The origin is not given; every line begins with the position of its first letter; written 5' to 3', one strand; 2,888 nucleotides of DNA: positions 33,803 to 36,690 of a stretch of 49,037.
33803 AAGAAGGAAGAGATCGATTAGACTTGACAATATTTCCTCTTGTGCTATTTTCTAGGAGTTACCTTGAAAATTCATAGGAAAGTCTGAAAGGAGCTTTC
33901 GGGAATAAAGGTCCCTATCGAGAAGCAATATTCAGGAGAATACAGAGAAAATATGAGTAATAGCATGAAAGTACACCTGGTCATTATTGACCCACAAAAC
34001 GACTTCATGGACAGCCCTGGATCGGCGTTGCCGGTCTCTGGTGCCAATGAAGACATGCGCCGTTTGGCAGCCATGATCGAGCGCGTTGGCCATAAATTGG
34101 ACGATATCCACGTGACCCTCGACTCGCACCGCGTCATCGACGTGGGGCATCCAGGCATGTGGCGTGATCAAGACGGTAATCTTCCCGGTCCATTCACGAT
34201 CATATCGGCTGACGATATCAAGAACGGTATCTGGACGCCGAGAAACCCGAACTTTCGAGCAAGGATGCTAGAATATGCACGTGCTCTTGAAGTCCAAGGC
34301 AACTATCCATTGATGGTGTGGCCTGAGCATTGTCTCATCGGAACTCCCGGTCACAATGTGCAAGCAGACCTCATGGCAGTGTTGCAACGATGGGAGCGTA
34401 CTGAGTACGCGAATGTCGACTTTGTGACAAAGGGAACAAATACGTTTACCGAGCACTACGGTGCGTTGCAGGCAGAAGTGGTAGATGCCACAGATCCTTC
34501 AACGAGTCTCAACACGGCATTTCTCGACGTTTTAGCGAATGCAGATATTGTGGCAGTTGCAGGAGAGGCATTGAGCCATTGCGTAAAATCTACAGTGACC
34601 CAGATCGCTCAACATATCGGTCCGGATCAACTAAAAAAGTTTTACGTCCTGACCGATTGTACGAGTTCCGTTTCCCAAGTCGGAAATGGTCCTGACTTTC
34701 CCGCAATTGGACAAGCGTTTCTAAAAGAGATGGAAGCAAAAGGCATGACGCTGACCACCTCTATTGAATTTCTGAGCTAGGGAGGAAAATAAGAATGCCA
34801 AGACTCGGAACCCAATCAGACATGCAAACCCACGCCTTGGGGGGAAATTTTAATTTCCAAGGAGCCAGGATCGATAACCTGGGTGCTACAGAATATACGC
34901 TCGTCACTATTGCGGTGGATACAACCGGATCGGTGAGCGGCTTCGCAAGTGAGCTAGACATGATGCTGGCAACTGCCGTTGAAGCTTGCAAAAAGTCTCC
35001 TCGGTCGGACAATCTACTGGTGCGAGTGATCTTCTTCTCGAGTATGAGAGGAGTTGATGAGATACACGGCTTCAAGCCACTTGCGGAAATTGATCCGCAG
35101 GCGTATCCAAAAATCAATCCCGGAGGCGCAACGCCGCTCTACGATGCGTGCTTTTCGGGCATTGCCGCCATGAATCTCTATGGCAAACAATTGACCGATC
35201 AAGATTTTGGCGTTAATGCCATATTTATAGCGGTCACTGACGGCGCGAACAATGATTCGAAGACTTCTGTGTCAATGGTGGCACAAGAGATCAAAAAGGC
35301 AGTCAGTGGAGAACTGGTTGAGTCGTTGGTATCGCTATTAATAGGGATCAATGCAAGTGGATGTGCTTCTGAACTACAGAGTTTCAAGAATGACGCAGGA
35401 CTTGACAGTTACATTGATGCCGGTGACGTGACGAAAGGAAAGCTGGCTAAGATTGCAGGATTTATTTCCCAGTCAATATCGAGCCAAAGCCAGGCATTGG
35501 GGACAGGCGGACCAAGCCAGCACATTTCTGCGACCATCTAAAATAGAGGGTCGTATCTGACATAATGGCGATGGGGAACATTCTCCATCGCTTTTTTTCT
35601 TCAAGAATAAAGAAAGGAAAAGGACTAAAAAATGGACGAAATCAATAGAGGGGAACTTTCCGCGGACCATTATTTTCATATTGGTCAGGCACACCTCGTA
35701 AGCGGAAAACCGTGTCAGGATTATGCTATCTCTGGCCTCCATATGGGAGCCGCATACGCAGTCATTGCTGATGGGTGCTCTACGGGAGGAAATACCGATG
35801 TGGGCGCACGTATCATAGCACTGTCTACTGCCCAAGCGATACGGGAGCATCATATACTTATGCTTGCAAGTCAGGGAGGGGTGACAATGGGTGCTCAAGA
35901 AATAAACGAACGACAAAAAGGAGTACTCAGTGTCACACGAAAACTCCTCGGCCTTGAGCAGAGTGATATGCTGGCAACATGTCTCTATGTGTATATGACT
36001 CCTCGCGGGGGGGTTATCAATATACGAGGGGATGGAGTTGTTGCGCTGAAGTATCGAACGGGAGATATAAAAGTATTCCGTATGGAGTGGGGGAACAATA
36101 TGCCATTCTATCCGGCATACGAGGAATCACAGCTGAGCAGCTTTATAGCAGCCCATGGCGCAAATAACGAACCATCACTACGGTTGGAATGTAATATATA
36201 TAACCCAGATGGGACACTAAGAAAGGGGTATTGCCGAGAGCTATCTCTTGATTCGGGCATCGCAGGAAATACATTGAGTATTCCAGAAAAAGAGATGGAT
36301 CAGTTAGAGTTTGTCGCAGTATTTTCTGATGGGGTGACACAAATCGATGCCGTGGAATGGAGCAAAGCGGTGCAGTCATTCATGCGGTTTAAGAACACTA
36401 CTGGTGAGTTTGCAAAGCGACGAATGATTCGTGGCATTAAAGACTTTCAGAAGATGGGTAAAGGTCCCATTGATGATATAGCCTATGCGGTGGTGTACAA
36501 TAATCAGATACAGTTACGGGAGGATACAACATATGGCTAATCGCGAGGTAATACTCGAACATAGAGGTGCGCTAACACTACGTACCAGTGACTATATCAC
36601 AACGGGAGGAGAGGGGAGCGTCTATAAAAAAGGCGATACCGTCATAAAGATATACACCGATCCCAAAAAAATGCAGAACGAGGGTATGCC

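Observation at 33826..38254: vWA / PP2C phosphatase / protein kinase triad (TerY-P-like) preceded by an isochorismatase-family hydrolase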

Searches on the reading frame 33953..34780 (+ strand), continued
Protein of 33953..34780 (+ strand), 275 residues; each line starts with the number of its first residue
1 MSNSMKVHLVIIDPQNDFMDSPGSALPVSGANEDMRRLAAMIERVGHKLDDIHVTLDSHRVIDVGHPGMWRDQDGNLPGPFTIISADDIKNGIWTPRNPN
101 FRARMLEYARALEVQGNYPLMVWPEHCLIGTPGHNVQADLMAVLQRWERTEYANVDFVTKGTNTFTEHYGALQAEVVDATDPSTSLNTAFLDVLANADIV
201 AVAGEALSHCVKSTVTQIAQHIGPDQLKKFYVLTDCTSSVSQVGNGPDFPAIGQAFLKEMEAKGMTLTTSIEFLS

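Call 87: find_homologous_proteins(query=L135:10469-12202:+, max_evalue=1e-20)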
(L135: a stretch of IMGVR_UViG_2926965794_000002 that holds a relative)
Query L135:10469-12202:+ (578 aa): 739 proteins with E <= 1e-20 among 8000 candidates; the best 120 are listed.
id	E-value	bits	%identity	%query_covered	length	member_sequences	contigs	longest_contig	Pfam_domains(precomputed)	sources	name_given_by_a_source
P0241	0.0e+0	1173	89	100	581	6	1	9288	-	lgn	-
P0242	0.0e+0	1069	81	100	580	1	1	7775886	-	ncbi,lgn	ncbi:hypothetical protein [Bradyrhizobium cenepequi]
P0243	0.0e+0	1063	80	100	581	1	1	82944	PF00069.32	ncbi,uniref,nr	ncbi:hypothetical protein [Bradyrhizobium sp. Leo170]|uniref:hypothetical protein n=1 Tax=Bradyrhizo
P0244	0.0e+0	1042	81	99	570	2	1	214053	-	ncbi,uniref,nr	ncbi:hypothetical protein [Bradyrhizobium sp. Ai1a-2]|uniref:hypothetical protein n=1 Tax=Bradyrhizo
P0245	0.0e+0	1036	77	99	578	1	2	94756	-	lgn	-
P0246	2.2e-276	936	71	99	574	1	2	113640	-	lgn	-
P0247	1.4e-270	917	71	100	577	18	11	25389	-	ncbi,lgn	-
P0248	5.3e-265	898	66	100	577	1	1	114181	-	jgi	jgi:hypothetical protein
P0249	2.9e-258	876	66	100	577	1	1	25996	-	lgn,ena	-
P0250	7.5e-257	872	67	100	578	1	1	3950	-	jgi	jgi:hypothetical protein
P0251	8.3e-254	861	65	100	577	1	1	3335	-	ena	-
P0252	9.9e-254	861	65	100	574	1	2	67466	-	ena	-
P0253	3.1e-247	840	65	100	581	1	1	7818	-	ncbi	-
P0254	1.0e-246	838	64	100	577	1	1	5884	PF00069.32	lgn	-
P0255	1.3e-246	838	63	100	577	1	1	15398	-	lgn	-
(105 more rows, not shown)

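Call 88: find_encoding_contigs(protein=P0242, flank=10000, max_places=2)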
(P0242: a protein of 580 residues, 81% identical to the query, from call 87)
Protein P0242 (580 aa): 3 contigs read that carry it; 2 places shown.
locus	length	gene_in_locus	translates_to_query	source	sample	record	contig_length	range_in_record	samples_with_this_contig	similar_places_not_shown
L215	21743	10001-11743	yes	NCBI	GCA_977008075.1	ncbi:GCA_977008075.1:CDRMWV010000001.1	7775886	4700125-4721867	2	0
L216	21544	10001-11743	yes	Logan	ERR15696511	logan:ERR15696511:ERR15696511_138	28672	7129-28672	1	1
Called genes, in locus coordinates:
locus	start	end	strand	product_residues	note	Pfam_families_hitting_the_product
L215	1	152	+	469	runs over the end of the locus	-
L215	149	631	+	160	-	-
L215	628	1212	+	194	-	PF08299:Bac_DnaA_C (weak)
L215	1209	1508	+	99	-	-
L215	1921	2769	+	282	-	PF04055:Radical_SAM (weak)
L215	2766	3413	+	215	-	-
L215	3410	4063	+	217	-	-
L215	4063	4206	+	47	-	-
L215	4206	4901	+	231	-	-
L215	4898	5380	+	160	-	PF11672:DUF3268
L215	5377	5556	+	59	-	-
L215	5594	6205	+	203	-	-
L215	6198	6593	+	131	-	-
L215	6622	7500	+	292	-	-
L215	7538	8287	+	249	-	-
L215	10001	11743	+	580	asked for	-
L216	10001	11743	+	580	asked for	-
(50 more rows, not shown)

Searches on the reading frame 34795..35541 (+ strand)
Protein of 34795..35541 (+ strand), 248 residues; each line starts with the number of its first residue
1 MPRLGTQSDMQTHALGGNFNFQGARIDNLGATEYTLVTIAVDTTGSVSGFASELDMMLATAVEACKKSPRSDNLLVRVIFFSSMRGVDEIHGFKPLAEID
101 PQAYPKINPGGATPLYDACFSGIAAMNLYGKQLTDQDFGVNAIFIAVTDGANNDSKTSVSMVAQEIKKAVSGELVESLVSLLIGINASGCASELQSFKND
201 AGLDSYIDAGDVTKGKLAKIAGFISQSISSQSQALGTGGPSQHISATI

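Call 3: search_protein_families(library=pfam, proteins=[window:34795-35541:+], max_evalue=0.1)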
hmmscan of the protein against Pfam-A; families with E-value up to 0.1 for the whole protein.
window:34795-35541:+ (248 aa): 1 family
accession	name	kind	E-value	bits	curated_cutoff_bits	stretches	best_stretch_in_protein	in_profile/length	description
PF11181.13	YflT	-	0.012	16.5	26.2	1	132-197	18-82/99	Heat induced stress protein YflT domain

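Call 4: search_protein_families(library=padloc, proteins=[window:34795-35541:+], max_evalue=0.1)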
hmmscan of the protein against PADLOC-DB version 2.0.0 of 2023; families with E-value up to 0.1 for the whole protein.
window:34795-35541:+ (248 aa): 0 families

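Call 5: search_protein_families(library=ncbifam, proteins=[window:34795-35541:+], max_evalue=0.1)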
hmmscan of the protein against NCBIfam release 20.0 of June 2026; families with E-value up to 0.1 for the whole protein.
window:34795-35541:+ (248 aa): 0 families

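Call 6: search_protein_families(library=phrogs, proteins=[window:34795-35541:+], max_evalue=0.1)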
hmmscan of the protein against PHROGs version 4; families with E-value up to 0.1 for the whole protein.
window:34795-35541:+ (248 aa): 2 families
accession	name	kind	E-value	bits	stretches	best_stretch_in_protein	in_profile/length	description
phrog_7371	-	unknown function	1.2e-06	29.4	1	34-157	6-115/204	-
phrog_26613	-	unknown function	0.015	15.7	1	107-168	93-150/345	-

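Call 14: find_homologous_proteins(query=window:34795-35541:+)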
Query window:34795-35541:+ (248 aa): 2060 proteins with E <= 0.001 among 2740 candidates; the best 120 are listed.
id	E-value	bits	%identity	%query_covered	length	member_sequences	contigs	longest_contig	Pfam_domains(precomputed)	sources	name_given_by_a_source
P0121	5.8e-149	512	100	96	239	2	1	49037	-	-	-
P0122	2.6e-98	346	65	100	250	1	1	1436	-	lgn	-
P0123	4.8e-98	346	68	96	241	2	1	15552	-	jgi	-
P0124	7.7e-98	345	67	100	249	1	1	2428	-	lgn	-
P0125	3.2e-97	343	64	100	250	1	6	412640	-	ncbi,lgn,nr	ncbi:MAG: hypothetical protein HYT93_03560 [Parcubacteria group bacterium]|nr:hypothetical protein [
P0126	4.6e-97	342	64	100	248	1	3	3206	-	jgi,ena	-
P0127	7.2e-97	342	62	100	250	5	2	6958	-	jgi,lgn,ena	-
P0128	2.3e-96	340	67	100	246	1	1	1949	-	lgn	-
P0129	2.8e-96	340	64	100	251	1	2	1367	-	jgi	-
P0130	4.0e-96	339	63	100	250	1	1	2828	-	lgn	-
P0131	9.1e-96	338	63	100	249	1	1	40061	-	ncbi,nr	ncbi:MAG: hypothetical protein NTX82_05060 [Candidatus Parcubacteria bacterium]|nr:hypothetical prot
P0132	1.1e-95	338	65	100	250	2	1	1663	-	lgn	-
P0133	1.6e-95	337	63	100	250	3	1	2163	-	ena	-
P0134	1.6e-95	337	64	100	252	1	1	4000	-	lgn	-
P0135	1.8e-95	337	65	100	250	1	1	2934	-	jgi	jgi:hypothetical protein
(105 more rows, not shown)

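Call 43: predict_structure(alignment_id=A2)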
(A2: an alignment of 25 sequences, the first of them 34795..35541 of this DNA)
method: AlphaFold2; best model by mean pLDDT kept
length: 248 residues; sequences in the alignment: 25
mean_pLDDT: 85.2   pTM: 0.87
mean pLDDT of the five models: 85.2, 83.5, 81.8, 72.8, 67.2
residues with pLDDT >= 90: 134; 70-90: 86; 50-70: 9; < 50: 19
segments of 3 or more residues with pLDDT < 50: 1-7, 238-248
pLDDT, mean of each block of 10 residues (from residue 1): 50 88 86 92 82 90 85 93 93 93 90 96 97 91 93 94 93 85 91 96 92 84 80 49 38
secondary structure, 60 per line:
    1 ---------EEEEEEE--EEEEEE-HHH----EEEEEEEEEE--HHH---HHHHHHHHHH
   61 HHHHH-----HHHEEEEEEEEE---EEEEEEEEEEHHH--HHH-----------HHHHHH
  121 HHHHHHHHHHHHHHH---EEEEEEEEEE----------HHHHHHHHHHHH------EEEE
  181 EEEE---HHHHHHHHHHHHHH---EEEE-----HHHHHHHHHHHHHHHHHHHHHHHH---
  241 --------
elements in order: E10-16 E19-24 E33-42 H51-65 E74-82 E86-95 H115-135 E139-148 H159-170 E177-184 H188-201 E205-208 H214-237

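Call 49: fold_search(model_id=the predicted structure, library=pdb)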
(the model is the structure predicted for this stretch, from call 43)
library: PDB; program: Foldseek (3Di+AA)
matches with E <= 10: 1384; with E <= 0.001: 218
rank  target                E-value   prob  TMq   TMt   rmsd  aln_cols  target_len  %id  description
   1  1mf7                  8.4e-09  1.00  0.52  0.65   5.3       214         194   16  INTEGRIN ALPHA M I DOMAIN (released 2003-05-20)
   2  8ce6                  1.5e-08  1.00  0.52  0.64   4.9       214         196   15  Crystal structure of human Cd11b I domain in P212121 space group (released 2023-03-22)
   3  3q3g_E                2.5e-08  1.00  0.52  0.65   4.8       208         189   16  Crystal Structure of A-domain in complex with antibody (released 2011-11-30)
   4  8ce9_A                3.0e-08  1.00  0.52  0.66   4.5       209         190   17  Crystal structure of human Cd11b I domain in C121 space group (released 2023-03-22)
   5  4okr_B                5.8e-08  1.00  0.46  0.48   5.9       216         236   16  Structures of Toxoplasma gondii MIC2 (released 2014-03-19)
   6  1na5                  6.9e-08  1.00  0.54  0.66   4.7       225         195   17  INTEGRIN ALPHA M I DOMAIN (released 2003-05-20)
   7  6fpy_B                6.9e-08  1.00  0.57  0.26  13.3       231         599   16  Inter-alpha-inhibitor heavy chain 1, wild type (released 2019-02-27)
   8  4f1j_A                7.3e-08  1.00  0.52  0.61   4.6       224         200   12  Crystal structure of the MG2+ loaded VWA domain of plasmodium falciparum trap protein (released 2013-01-30)
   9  1n3y                  7.3e-08  1.00  0.49  0.62   5.0       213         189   15  Crystal structure of the alpha-X beta2 integrin I domain (released 2003-02-18)
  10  6fpy_A                9.3e-08  1.00  0.58  0.26  13.3       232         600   15  Inter-alpha-inhibitor heavy chain 1, wild type (released 2019-02-27)
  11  1jlm                  1.1e-07  1.00  0.54  0.69   4.5       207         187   16  I-DOMAIN FROM INTEGRIN CR3, MN2+ BOUND (released 1997-01-11)
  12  8voh_MODEL_1_A        1.1e-07  1.00  0.51  0.63   4.8       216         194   12  HADDOCK models of human alphaM I-domain bound to the the N-terminal domain of the cytokine pleiotrophin (released 2024-05-15)
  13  4neh_A                1.4e-07  1.00  0.43  0.12  13.8       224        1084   13  An internal ligand-bound, metastable state of a leukocyte integrin, aXb2 (released 2014-01-15)
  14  9c4f_I                1.5e-07  1.00  0.57  0.72   3.8       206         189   16  Infectious B19V capsid (released 2024-10-16)
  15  5hgj_B                1.9e-07  1.00  0.51  0.62   5.1       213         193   13  Structure of integrin alpha1beta1 and alpha2beta1 I-domains explain differential calcium-mediated ligand recognition (released 2017-04-12)
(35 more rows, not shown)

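Call 53: search_dna_similar(query=window:34795-35541:+, collection=phages, mode=protein, max_rows=25)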
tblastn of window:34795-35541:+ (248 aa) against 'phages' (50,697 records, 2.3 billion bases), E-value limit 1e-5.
Records with a match: 2; places in all: 2; records where one place covers at least 80% of the query: 2.
Best place of each record, by identity: <60% 2.
By first word of the organism name: uncultured 2.
By host as written in the record: - 2.
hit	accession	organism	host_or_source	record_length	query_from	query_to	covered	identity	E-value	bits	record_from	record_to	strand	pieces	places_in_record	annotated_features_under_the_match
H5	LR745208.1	uncultured phage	metagenomic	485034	1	238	96%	47.9%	1e-52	188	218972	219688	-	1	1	record has no annotation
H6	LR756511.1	uncultured phage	metagenomic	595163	1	245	99%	41.0%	5e-33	132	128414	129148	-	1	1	record has no annotation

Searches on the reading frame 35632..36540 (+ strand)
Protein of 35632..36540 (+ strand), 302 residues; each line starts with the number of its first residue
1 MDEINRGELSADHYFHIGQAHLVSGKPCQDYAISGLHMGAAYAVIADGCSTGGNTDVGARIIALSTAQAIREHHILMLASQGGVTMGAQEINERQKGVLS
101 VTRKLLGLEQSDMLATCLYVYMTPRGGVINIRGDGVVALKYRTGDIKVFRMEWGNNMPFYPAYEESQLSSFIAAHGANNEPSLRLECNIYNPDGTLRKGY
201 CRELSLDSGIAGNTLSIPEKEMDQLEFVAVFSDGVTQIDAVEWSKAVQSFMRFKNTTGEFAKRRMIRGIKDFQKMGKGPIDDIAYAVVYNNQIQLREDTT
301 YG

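Call 3: search_protein_families(library=pfam, proteins=[window:35632-36540:+], max_evalue=0.1)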
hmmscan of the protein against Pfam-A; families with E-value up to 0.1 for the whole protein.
window:35632-36540:+ (302 aa): 1 family
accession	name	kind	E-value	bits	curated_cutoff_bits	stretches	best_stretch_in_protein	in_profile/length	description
PF13672.11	PP2C_2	-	1.3e-13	51.4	24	1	17-254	1-192/209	Protein phosphatase 2C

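Call 4: search_protein_families(library=padloc, proteins=[window:35632-36540:+], max_evalue=0.1)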
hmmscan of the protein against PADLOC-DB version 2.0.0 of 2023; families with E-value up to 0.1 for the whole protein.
window:35632-36540:+ (302 aa): 0 families

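Call 5: search_protein_families(library=ncbifam, proteins=[window:35632-36540:+], max_evalue=0.1)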
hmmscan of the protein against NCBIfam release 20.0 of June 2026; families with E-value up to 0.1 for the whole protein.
window:35632-36540:+ (302 aa): 0 families

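Call 6: search_protein_families(library=phrogs, proteins=[window:35632-36540:+], max_evalue=0.1)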
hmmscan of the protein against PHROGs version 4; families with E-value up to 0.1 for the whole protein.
window:35632-36540:+ (302 aa): 1 family
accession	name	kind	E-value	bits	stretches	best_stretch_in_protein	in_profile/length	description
phrog_20688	-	unknown function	0.051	14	1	218-259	200-241/253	-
